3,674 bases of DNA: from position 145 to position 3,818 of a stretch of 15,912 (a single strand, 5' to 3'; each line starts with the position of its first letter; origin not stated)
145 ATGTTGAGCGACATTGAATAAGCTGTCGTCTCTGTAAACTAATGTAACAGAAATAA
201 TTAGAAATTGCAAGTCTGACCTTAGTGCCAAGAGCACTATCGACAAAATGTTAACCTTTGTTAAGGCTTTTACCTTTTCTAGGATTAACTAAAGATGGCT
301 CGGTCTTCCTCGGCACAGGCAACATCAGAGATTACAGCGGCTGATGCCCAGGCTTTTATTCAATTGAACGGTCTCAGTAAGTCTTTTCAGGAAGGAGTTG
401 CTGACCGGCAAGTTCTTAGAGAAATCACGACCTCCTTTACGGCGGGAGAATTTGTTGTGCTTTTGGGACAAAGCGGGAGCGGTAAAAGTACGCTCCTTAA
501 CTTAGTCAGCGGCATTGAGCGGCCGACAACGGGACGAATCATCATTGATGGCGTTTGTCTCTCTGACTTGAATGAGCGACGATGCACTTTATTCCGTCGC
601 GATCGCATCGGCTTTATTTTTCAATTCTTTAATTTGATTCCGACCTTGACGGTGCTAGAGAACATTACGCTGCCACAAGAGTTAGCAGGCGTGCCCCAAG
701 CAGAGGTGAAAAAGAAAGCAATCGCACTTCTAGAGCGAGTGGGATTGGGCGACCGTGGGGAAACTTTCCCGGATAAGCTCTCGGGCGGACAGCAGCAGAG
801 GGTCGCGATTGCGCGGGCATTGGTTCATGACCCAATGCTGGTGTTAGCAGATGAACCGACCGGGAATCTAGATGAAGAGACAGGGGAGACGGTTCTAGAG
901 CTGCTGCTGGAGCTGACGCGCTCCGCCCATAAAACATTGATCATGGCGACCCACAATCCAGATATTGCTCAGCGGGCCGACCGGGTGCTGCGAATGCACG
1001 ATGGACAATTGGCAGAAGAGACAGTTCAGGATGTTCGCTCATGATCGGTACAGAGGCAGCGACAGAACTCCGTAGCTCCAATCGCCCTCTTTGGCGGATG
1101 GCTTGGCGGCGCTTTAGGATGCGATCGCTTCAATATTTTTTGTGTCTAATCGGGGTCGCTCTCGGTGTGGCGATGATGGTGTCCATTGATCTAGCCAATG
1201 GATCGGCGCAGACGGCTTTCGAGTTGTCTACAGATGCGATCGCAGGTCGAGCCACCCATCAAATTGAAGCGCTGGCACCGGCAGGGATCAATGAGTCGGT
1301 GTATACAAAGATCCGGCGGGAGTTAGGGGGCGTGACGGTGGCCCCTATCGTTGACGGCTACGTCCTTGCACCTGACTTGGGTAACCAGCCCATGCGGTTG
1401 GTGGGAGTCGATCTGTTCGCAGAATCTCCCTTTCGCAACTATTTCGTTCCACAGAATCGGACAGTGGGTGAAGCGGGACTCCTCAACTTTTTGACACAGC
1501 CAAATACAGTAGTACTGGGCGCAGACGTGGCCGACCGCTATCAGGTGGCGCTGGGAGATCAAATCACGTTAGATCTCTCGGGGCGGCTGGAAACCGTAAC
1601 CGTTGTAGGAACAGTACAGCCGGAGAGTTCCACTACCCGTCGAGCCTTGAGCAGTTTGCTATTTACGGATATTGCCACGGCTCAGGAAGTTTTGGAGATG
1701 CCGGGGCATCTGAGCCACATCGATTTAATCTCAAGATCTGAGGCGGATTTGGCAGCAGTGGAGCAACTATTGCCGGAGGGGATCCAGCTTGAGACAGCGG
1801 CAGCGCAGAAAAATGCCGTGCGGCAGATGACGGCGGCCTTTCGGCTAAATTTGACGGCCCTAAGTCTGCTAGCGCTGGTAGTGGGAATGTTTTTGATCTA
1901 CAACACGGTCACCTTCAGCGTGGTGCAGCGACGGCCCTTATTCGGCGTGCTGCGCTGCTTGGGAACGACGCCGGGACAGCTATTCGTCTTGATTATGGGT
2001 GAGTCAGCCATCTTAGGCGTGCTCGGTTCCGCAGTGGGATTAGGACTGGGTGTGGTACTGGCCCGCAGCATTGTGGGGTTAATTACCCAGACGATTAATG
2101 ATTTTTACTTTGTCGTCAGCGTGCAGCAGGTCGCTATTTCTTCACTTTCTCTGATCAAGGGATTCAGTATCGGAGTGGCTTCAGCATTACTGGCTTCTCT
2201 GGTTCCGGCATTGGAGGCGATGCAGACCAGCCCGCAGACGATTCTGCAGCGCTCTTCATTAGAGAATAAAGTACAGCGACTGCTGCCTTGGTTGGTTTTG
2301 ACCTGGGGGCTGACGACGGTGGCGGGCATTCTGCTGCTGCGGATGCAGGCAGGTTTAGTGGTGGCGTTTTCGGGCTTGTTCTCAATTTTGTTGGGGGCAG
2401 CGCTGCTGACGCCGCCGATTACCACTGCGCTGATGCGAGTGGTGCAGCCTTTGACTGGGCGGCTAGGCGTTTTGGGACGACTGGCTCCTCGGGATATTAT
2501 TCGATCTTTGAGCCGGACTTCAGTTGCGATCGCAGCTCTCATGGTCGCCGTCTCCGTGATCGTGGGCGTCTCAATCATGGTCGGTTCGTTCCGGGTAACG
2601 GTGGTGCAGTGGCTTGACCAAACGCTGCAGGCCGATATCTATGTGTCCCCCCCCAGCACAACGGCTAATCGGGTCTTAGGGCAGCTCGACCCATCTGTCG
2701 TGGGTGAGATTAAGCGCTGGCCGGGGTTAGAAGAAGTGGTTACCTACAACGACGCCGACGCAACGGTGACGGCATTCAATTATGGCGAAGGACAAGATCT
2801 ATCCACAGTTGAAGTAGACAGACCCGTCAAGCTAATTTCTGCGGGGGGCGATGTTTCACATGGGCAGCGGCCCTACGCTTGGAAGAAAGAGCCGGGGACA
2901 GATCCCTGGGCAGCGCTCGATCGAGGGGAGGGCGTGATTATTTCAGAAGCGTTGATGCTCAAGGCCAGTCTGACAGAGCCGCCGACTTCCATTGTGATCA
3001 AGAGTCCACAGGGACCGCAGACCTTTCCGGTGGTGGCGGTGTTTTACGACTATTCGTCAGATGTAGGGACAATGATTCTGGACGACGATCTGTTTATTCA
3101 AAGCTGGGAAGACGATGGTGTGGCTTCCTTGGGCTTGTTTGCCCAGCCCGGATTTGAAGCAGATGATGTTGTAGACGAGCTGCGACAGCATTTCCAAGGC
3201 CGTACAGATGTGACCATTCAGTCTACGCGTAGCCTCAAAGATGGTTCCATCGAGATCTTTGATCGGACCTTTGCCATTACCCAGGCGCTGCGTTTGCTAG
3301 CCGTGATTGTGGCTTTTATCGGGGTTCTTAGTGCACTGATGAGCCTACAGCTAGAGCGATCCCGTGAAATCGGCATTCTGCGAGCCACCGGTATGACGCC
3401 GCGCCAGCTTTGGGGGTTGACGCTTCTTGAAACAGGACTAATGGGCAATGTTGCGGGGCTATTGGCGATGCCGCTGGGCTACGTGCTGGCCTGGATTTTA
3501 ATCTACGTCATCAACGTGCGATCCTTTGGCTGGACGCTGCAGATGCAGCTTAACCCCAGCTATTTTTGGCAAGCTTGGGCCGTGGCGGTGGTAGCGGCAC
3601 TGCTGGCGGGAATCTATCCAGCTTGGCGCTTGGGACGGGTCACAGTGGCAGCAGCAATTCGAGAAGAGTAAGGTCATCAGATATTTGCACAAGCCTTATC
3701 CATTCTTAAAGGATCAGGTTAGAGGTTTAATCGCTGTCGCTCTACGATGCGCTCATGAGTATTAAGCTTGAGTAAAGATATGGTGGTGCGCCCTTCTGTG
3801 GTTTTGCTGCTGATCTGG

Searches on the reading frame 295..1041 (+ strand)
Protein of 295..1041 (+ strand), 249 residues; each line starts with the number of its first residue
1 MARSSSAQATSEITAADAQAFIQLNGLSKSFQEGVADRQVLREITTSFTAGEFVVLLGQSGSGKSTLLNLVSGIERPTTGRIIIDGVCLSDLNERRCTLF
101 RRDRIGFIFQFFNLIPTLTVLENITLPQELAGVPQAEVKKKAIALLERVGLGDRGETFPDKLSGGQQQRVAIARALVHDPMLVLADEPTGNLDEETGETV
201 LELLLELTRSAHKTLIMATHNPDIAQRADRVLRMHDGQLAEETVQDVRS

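Call 44: search_protein_families(library=pfam, proteins=[window:295-1041:+], max_evalue=0.001)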
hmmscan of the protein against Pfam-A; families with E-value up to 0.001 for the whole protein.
window:295-1041:+ (249 aa): 5 families
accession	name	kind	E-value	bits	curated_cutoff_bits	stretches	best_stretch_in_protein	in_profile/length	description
PF00005.33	ABC_tran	-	5.6e-35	121.4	25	1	41-189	1-136/137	ABC transporter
PF03193.22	RsgA_GTPase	-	7.6e-06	26.3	30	1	36-81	92-136/174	RsgA GTPase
PF02463.25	SMC_N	-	1.9e-05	24.7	40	0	159-235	134-212/220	RecF/RecN/SMC N terminal domain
PF13304.12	AAA_21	-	5.7e-05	23.8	27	0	145-222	221-300/304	AAA domain, putative AbiEii toxin, Type IV TA system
PF13191.12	AAA_16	-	8.4e-05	23.6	32.6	1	51-211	24-162/167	AAA ATPase domain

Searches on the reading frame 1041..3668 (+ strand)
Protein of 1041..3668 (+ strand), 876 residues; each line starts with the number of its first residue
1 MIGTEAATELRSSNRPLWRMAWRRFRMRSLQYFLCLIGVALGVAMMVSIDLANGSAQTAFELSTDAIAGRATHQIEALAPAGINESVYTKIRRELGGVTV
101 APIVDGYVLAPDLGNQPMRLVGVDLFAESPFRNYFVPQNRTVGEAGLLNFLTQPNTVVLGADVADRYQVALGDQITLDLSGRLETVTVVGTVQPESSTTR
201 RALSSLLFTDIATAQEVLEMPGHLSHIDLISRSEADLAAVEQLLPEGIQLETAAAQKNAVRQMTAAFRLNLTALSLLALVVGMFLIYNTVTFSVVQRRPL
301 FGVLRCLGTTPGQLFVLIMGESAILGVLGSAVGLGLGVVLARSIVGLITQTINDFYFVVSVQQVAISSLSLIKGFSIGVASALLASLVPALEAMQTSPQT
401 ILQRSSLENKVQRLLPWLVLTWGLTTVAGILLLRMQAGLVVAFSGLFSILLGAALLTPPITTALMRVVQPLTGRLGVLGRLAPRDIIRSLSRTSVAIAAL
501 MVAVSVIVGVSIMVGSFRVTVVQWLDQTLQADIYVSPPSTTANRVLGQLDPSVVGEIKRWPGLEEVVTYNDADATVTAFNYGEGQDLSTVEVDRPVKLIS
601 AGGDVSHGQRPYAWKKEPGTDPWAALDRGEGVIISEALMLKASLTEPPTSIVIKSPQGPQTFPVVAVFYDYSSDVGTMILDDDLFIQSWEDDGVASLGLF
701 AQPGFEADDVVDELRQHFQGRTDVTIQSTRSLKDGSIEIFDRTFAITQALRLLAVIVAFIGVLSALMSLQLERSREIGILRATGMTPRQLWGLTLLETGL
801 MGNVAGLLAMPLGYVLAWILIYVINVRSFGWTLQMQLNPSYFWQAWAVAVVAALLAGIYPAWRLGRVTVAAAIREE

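Call 44: search_protein_families(library=pfam, proteins=[window:1041-3668:+], max_evalue=0.001)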
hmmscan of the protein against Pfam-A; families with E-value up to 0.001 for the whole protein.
window:1041-3668:+ (876 aa): 2 families
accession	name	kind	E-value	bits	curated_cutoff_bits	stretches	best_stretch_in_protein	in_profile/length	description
PF02687.27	FtsX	-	8.2e-34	116.7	25.5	2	752-866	5-117/120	FtsX-like permease C-terminal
PF12704.14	MacB_PCD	-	2.1e-17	64.5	27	1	33-244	2-204/207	MacB-like periplasmic core domain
